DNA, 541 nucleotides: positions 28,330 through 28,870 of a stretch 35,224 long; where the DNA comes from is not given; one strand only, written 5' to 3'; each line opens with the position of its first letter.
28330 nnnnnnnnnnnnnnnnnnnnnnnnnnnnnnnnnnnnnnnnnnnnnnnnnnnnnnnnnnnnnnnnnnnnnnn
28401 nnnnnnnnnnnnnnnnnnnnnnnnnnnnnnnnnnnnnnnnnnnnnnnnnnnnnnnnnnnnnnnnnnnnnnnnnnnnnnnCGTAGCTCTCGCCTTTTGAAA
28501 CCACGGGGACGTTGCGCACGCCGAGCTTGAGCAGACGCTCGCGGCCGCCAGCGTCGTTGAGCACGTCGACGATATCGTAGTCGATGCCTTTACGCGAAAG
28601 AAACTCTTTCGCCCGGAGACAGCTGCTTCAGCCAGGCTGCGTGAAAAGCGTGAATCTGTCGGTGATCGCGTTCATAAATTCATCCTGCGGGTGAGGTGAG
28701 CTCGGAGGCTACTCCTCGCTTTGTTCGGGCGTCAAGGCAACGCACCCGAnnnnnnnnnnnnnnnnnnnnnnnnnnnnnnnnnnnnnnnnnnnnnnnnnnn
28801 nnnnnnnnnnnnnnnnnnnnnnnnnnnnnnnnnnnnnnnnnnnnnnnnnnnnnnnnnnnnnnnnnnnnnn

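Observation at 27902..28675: ORF-track-truncated gene is a probable selenoprotein: in-frame TGA at the first Cys position of a glutaredoxin CxxC motif, fused to a DinB-like domain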

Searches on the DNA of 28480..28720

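Call 73: search_rna_families(source=window, start=28480, end=28720, threshold=evalue, max_evalue=10)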
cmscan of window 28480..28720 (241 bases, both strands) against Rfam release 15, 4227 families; matches with E-value up to 10: 2.
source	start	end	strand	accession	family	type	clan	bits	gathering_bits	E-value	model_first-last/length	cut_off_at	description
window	28502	28561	+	RF03425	mir-1292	Gene; miRNA;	-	17.5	90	1.6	1-66/66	no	mir-1292 microRNA precursor family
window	28545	28597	+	RF04090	mir-6529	Gene; miRNA;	-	16.1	71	1.3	1-79/79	no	mir-6529 microRNA precursor family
